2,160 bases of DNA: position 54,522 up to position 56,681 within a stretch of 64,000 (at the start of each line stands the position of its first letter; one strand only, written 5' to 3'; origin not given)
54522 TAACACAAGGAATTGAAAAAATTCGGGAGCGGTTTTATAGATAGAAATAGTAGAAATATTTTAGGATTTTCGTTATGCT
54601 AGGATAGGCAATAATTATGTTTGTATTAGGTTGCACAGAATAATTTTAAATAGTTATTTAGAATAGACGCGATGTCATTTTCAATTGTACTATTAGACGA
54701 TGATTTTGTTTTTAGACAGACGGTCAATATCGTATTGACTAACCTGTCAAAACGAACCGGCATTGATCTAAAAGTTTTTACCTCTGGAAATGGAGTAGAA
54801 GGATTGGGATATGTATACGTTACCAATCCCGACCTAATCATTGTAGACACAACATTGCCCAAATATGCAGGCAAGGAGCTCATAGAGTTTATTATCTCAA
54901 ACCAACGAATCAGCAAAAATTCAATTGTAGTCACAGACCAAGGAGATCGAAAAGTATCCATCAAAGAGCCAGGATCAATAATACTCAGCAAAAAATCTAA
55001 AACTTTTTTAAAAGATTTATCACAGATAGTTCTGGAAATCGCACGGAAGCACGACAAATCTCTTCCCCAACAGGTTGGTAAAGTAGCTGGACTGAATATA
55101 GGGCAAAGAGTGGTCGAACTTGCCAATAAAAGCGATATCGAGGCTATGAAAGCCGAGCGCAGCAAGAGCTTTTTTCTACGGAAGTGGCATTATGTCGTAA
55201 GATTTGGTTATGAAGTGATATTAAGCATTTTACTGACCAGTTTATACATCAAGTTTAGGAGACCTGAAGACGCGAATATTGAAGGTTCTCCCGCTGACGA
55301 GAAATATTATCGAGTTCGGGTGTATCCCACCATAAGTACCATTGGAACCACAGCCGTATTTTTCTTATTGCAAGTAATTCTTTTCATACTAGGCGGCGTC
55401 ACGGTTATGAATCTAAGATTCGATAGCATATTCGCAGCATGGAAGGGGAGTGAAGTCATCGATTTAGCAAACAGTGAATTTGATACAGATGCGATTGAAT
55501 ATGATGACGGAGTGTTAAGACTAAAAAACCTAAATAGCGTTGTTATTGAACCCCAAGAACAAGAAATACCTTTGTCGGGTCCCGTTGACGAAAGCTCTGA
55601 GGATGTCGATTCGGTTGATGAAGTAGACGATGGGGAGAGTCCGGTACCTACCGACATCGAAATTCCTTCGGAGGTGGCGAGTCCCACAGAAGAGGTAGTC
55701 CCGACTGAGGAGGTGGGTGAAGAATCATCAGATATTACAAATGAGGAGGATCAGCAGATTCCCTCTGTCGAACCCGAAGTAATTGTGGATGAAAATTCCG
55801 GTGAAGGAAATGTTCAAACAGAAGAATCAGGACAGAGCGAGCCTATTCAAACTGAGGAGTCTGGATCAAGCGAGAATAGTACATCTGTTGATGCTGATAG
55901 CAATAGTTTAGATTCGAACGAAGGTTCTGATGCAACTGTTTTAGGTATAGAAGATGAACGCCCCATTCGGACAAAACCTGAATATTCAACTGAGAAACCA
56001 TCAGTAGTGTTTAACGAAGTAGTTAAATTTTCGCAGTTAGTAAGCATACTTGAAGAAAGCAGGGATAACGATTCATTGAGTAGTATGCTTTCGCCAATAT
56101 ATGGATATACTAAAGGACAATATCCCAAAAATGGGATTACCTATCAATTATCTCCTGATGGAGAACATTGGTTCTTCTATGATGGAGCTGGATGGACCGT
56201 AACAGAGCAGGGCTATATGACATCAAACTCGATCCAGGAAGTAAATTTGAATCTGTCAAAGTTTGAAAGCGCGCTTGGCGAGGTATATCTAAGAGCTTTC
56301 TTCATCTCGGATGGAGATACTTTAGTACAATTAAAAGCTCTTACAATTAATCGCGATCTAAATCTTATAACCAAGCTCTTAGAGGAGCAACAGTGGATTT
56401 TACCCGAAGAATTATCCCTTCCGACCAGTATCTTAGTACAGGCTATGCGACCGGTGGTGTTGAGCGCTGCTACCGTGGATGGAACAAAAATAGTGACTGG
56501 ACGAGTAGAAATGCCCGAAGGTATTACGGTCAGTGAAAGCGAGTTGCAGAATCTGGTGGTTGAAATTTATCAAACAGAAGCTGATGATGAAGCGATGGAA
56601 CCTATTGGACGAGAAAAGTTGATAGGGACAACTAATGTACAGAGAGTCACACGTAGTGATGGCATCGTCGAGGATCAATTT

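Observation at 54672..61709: A 2345-aa giant surface protein begins with a CheY-like receiver-type domain on the cytoplasmic side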

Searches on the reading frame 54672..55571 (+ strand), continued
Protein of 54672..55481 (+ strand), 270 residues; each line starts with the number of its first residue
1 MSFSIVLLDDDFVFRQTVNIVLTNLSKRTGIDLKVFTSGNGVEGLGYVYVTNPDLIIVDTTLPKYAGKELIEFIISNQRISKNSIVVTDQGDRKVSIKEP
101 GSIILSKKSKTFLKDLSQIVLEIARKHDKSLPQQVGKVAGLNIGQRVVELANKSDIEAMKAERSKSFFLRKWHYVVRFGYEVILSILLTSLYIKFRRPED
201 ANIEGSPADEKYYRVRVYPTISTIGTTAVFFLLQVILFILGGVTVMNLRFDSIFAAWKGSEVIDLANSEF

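Call 70: search_solved_structures(query=A1, max_evalue=0.001, show_alignments=2)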
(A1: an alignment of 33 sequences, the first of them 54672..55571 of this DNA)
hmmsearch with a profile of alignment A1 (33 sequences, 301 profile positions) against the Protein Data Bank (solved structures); distinct sequences matched with E-value up to 0.001: 44.
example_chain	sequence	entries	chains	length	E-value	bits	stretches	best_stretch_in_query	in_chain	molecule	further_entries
2jvj_A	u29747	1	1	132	2.5e-08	36.8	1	1-93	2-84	Sporulation initiation phosphotransferase F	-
2jvi_A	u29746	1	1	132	3.7e-08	36.2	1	1-93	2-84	Sporulation initiation phosphotransferase F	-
1fsp_A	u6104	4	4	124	3.8e-08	36.2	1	1-93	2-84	STAGE 0 SPORULATION PROTEIN F | SPORULATION RESPONSE REGULATORY PROTEIN | Sporulation initiation phosphotransferase F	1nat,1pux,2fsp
3q15_C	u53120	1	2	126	4e-08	36.1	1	1-93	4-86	Sporulation initiation phosphotransferase F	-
2jvk_A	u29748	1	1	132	8.1e-08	35.1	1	1-93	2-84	Sporulation initiation phosphotransferase F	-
3eq2_A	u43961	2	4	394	8.4e-08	35.1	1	4-91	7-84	Probable two-component response regulator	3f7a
1pey_A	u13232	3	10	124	1.2e-07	34.6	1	1-93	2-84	Sporulation initiation phosphotransferase F | SPORULATION RESPONSE REGULATORY PROTEIN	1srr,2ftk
1k68_A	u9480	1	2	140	3.4e-07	33.1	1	3-99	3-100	Phytochrome Response Regulator RcpA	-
1f51_E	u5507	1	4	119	4.6e-07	32.6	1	3-93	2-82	SPORULATION INITIATION PHOSPHOTRANSFERASE F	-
12aw_A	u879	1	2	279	4.8e-07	32.6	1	3-97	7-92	HYBRID TWO-COMPONENT SYSTEM PROTEIN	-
3hdg_A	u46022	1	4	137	3.1e-06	29.9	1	3-73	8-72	uncharacterized protein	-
4qpj_C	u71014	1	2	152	3.5e-06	29.7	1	3-74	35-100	Cell cycle response regulator CtrA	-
4ja2_A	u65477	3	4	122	4.4e-06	29.4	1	1-99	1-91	Response regulator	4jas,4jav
3a0u_A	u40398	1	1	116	6e-06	29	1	1-93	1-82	Response regulator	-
3a0r_B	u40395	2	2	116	7e-06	28.7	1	1-91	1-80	Response regulator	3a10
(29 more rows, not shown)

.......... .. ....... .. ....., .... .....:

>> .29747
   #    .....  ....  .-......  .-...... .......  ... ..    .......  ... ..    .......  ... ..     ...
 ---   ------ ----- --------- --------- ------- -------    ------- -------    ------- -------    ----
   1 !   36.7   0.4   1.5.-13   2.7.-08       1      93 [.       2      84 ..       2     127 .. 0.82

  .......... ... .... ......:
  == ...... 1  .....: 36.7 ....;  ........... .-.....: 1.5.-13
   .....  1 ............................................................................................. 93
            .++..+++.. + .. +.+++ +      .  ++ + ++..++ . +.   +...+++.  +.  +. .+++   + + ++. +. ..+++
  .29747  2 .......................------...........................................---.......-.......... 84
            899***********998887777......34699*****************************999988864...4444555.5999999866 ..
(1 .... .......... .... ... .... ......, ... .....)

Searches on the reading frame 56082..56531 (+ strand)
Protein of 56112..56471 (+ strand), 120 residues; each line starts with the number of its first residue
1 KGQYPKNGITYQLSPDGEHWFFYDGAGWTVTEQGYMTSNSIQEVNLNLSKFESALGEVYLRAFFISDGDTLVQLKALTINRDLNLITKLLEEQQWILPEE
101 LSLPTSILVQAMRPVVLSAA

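Call 44: search_protein_families(library=pfam, proteins=[window:56112-56471:+], max_evalue=0.01)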
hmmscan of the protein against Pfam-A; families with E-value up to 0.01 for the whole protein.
window:56112-56471:+ (120 aa): 0 families

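Call 71: predict_structure(alignment_id=A2)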
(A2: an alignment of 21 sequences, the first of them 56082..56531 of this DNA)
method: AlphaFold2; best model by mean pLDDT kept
length: 150 residues; sequences in the alignment: 21
mean_pLDDT: 81.8   pTM: 0.54
mean pLDDT of the five models: 81.8, 80.4, 80.1, 79.3, 79.2
residues with pLDDT >= 90: 75; 70-90: 38; 50-70: 29; < 50: 8
segments of 3 or more residues with pLDDT < 50: 1-8
pLDDT, mean of each block of 10 residues (from residue 1): 42 82 95 93 93 91 77 93 87 70 69 67 92 94 81
secondary structure, 60 per line:
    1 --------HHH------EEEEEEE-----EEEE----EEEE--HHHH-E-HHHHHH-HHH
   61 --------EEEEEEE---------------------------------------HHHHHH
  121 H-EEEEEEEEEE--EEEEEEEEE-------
elements in order: E18-24 E30-33 E38-41 H44-47 H51-56 E69-75 H115-121 E123-132 E135-143

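Call 73: fold_search(model_id=the predicted structure, library=pdb)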
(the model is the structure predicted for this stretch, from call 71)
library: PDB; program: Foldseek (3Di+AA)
matches with E <= 10: 53; with E <= 0.001: 0
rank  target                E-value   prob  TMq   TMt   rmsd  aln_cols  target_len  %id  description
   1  3gmh_I                6.0e-01  0.09  0.18  0.15  37.4       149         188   13  Crystal Structure of the Mad2 Dimer (released 2010-11-17)
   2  3gmh_G                8.7e-01  0.08  0.19  0.16  37.5       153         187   11  Crystal Structure of the Mad2 Dimer (released 2010-11-17)
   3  3gmh_E                9.2e-01  0.07  0.18  0.16  37.0       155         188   11  Crystal Structure of the Mad2 Dimer (released 2010-11-17)
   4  1go4_B                1.1e+00  0.08  0.19  0.15  37.7       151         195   11  Crystal structure of Mad1-Mad2 reveals a conserved Mad2 binding motif in Mad1 and Cdc20. (released 2002-05-16)
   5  3gmh_C                1.6e+00  0.05  0.18  0.15  37.0       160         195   12  Crystal Structure of the Mad2 Dimer (released 2010-11-17)
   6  6p8r_A                1.7e+00  0.06  0.21  0.19  31.6       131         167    9  Structure of P. aeruginosa ATCC27853 HORMA2 (released 2019-12-25)
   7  3gmh_A                1.8e+00  0.05  0.18  0.15  37.3       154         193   11  Crystal Structure of the Mad2 Dimer (released 2010-11-17)
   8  6p8r_B                1.9e+00  0.05  0.20  0.18  31.2       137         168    9  Structure of P. aeruginosa ATCC27853 HORMA2 (released 2019-12-25)
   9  7dz9_C                2.4e+00  0.03  0.16  0.14  11.5        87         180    8  MbnABC complex (released 2022-03-16)
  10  2vfx_A                3.3e+00  0.03  0.18  0.14  37.6       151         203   12  Structure of the Symmetric Mad2 Dimer (released 2008-03-18)
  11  1qab_D                4.2e+00  0.01  0.11  0.13  13.6        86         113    8  The structure of human retinol binding protein with its carrier protein transthyretin reveals interaction with the car (released 1999-02-16)
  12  3lw5_D                4.4e+00  0.05  0.23  0.25  15.5       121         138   12  Improved model of plant photosystem I (released 2010-08-18)
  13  2vfx_D                4.4e+00  0.02  0.17  0.13  36.6       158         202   11  Structure of the Symmetric Mad2 Dimer (released 2008-03-18)
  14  2v64_A                4.7e+00  0.03  0.18  0.14  38.4       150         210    8  Crystallographic structure of the conformational dimer of the Spindle Assembly Checkpoint protein Mad2. (released 2007-11-27)
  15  6p8r_D                5.0e+00  0.03  0.21  0.20  31.7       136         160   10  Structure of P. aeruginosa ATCC27853 HORMA2 (released 2019-12-25)
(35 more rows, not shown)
